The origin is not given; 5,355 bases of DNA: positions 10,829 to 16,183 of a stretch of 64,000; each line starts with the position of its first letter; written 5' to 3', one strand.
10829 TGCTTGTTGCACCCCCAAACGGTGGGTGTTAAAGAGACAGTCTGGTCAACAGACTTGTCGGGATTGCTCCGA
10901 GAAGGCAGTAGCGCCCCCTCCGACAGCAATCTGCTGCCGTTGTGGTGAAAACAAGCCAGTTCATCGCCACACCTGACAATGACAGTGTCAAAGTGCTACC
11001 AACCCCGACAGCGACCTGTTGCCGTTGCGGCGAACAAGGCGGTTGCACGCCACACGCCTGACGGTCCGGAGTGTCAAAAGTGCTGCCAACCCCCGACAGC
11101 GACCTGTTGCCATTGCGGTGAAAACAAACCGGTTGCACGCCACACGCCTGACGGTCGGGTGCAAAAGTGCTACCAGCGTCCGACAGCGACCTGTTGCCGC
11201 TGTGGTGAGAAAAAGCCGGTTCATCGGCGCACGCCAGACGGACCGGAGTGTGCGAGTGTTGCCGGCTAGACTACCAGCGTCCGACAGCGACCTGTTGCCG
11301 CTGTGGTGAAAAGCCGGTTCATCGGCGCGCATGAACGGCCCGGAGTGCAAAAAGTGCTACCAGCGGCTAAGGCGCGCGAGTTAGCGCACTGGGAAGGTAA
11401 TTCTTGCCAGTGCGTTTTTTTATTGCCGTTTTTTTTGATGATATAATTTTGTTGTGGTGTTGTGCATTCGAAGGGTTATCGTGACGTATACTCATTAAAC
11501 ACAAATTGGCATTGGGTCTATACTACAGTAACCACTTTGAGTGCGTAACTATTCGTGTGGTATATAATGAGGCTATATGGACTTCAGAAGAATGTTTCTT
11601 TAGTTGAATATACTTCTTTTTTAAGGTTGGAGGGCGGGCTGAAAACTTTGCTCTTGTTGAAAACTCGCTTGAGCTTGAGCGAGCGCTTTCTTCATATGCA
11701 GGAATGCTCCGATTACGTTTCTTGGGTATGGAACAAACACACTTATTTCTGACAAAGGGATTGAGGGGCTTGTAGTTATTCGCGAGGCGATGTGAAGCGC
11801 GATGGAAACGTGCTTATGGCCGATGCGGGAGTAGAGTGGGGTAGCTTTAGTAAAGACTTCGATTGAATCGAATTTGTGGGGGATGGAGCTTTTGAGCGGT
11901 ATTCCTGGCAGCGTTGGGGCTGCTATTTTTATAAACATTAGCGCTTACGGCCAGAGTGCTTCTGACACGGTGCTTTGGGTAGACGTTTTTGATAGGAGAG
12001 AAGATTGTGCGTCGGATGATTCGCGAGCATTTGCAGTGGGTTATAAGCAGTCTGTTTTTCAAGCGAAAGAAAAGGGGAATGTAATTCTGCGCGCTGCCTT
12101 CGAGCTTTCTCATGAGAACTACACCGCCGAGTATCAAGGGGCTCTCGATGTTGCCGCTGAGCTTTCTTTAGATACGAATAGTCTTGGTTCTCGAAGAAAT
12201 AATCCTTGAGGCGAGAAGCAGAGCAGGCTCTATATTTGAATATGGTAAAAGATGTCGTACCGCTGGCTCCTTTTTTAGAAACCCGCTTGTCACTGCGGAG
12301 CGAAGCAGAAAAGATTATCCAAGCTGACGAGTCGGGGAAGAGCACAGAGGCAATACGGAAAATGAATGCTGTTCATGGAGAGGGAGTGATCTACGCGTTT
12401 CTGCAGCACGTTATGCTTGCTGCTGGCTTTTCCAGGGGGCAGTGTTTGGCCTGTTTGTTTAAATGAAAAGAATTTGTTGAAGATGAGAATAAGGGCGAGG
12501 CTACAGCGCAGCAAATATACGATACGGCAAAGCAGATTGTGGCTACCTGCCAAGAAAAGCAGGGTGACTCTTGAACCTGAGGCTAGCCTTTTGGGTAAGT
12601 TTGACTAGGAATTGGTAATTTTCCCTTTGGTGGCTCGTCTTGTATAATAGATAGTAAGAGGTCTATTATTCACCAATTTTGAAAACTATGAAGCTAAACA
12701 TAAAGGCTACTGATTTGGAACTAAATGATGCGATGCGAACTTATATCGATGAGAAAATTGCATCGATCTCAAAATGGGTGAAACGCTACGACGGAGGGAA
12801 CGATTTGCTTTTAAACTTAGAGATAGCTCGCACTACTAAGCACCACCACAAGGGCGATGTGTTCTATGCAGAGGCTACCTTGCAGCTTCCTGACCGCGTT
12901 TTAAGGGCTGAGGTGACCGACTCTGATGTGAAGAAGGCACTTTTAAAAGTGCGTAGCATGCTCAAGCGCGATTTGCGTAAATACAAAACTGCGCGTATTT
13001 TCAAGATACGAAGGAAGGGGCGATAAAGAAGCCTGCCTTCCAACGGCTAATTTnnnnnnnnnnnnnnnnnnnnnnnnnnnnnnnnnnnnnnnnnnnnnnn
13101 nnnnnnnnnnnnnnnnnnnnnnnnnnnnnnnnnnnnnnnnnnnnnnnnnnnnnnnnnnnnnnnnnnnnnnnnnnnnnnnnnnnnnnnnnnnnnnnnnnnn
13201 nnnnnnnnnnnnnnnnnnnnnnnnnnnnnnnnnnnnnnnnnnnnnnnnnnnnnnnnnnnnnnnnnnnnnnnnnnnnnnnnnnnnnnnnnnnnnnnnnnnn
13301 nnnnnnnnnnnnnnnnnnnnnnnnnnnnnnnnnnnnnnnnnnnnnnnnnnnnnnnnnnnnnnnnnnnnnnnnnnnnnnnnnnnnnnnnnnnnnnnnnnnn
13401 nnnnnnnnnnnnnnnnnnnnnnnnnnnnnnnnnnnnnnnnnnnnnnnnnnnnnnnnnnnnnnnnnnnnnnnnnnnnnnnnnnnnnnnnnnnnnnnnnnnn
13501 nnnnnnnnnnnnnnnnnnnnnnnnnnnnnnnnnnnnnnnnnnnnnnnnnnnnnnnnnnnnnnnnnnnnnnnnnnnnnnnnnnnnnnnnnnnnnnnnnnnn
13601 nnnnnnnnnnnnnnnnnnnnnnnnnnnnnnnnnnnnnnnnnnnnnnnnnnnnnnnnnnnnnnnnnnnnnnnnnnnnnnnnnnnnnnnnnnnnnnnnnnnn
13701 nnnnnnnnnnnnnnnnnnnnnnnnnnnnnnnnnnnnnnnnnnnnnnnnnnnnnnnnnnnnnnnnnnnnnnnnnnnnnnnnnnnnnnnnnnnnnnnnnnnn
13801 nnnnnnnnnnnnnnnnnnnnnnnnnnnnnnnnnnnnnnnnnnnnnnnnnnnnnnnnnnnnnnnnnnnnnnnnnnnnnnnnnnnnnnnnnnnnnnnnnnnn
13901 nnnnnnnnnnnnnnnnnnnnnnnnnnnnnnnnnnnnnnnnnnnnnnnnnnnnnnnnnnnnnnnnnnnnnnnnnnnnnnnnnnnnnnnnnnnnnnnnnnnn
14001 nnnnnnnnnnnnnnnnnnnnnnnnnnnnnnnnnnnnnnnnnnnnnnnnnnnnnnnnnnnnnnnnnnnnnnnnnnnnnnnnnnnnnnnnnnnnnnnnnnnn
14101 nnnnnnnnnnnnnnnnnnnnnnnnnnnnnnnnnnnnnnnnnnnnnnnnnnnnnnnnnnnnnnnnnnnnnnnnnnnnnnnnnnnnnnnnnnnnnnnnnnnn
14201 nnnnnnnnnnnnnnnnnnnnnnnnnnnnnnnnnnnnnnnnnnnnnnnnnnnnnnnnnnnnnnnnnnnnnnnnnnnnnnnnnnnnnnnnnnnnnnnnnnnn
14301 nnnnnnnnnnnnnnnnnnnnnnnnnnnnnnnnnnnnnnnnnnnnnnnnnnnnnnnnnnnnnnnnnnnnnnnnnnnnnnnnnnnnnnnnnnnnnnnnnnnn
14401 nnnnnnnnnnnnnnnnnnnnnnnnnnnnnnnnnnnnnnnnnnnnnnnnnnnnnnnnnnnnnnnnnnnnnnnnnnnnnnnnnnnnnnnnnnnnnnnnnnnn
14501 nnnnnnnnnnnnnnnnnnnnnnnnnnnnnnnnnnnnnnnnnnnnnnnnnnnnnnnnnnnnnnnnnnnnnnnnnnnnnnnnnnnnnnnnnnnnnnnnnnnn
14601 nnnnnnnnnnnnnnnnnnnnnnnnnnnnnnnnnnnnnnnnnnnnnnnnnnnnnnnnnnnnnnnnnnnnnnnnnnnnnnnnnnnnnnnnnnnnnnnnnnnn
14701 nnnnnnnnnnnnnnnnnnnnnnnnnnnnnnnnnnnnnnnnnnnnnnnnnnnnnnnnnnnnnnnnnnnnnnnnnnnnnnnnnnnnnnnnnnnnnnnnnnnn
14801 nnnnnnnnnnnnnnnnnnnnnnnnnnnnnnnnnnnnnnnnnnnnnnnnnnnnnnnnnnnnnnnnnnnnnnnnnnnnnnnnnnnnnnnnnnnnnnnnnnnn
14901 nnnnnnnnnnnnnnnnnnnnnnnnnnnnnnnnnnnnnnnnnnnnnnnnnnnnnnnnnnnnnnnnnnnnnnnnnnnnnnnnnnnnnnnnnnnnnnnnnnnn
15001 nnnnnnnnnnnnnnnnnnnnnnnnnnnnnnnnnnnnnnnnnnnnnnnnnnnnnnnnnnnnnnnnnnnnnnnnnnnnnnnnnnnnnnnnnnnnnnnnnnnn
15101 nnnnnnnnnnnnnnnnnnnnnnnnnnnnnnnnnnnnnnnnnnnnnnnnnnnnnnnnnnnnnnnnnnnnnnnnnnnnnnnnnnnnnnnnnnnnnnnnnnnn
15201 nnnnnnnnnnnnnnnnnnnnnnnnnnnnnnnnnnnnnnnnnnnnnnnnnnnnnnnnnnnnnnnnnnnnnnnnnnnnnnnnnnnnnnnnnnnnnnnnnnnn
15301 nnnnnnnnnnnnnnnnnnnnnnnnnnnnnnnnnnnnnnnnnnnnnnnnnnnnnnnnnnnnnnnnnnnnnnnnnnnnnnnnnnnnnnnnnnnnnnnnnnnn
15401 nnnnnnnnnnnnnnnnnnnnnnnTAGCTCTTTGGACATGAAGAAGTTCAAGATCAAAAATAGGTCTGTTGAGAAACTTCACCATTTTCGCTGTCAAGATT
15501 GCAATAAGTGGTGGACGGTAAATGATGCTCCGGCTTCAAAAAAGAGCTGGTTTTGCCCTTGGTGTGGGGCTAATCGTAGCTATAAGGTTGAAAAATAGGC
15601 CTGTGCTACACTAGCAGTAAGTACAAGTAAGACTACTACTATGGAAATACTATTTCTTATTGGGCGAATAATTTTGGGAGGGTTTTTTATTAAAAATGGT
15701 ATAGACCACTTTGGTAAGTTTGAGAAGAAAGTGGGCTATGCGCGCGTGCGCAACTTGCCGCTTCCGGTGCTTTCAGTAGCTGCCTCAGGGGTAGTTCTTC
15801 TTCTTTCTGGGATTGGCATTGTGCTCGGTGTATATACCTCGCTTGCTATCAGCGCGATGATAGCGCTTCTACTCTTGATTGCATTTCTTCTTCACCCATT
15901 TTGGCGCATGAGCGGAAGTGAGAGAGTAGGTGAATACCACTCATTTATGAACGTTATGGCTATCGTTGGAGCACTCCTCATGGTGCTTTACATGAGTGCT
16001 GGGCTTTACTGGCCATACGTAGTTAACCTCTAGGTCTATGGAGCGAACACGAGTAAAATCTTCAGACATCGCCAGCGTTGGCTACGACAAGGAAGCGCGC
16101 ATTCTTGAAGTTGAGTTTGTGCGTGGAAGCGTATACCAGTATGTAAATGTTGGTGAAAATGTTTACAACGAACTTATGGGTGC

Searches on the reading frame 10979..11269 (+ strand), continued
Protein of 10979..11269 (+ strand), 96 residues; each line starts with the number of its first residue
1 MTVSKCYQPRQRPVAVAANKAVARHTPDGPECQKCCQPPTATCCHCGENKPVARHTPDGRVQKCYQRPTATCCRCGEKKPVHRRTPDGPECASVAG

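Call 105: search_protein_families(library=padloc, max_evalue=0.01, proteins=[P0002, P0006, P0009, P0001, P0017])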
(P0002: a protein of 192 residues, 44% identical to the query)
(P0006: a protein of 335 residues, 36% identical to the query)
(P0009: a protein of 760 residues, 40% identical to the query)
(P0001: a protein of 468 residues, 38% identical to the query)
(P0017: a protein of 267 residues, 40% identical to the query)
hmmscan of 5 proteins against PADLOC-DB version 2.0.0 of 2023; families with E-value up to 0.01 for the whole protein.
P0002 (192 aa): 0 families

P0006 (335 aa): 0 families

P0009 (760 aa): 0 families

P0001 (468 aa): 0 families

P0017 (267 aa): 0 families

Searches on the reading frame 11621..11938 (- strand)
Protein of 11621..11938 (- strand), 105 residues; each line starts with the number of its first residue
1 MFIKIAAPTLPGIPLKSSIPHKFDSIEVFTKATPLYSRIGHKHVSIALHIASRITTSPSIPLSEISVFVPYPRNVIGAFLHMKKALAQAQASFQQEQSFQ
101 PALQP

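Call 91: find_encoding_contigs(protein=window:11621-11938:-, flank=6000, max_places=5)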
Protein window:11621-11938:- (105 aa): no gene with exactly this product is on record in the collection.

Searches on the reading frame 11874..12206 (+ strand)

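Call 12: search_protein_families(library=pfam, max_evalue=1, proteins=[window:11874-12206:+])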
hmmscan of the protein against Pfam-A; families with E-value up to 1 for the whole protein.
seq(111 aa): 3 families
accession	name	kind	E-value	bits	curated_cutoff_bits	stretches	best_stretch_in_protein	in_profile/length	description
PF01565.28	FAD_binding_4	-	0.00086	19.4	26.4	1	2-41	88-131/139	FAD binding domain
PF18349.7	PAZ_4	-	0.076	13.4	25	1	55-81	27-53/93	PAZ domain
PF22206.1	Cas_Csm6_6H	-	0.24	11.7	23.4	1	86-103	23-40/53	CRISPR-associated protein Csm6 6H domain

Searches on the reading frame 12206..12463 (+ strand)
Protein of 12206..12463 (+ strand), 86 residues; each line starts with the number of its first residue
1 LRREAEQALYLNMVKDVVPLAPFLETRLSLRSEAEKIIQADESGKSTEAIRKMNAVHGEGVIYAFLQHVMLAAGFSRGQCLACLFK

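Call 12: search_protein_families(library=pfam, max_evalue=1, proteins=[window:12206-12463:+])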
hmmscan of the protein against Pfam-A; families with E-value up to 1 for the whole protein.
seq(86 aa): 1 family
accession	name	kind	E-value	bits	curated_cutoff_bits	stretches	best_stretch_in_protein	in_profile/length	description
PF18845.6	baeRF_family3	-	0.21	12.4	31.5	1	21-73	112-164/168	Bacterial archaeo-eukaryotic release factor family 3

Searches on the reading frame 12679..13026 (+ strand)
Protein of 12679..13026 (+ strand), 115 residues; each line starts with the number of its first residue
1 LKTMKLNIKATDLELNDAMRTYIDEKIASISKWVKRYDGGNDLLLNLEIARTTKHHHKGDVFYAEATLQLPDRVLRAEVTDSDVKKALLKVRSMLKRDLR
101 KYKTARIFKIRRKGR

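Call 40: search_protein_families(library=pfam, proteins=[window:12679-13026:+])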
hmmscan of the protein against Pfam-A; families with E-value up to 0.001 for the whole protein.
window:12679-13026:+ (115 aa): 1 family
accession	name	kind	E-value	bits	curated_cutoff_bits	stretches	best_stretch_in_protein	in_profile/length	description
PF02482.25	Ribosomal_S30AE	-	1.5e-11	45.3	23.7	1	7-105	2-86/88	Sigma 54 modulation protein / S30EA ribosomal protein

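Call 41: find_encoding_contigs(protein=window:12679-13026:+, flank=6000, max_places=10)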
Protein window:12679-13026:+ (115 aa): no gene with exactly this product is on record in the collection.

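Call 44: find_encoding_contigs(protein=window:12688-13026:+, flank=6000, max_places=10)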
Protein window:12688-13026:+ (112 aa): 1 contig read that carries it; 1 place shown.
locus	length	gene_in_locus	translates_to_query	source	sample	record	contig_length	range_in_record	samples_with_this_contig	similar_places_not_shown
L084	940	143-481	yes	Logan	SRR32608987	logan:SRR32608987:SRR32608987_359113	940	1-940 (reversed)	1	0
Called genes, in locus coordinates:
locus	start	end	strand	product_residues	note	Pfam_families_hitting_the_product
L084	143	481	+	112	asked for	PF02482:Ribosomal_S30AE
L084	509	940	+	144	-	?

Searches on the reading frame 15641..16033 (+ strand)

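Call 40: search_protein_families(library=pfam, proteins=[window:15641-16033:+])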
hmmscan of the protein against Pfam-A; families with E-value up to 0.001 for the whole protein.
window:15641-16033:+ (130 aa): 1 family
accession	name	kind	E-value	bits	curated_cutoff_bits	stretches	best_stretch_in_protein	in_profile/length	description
PF07681.17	DoxX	-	9.6e-10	39.4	23.6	1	5-85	2-84/85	DoxX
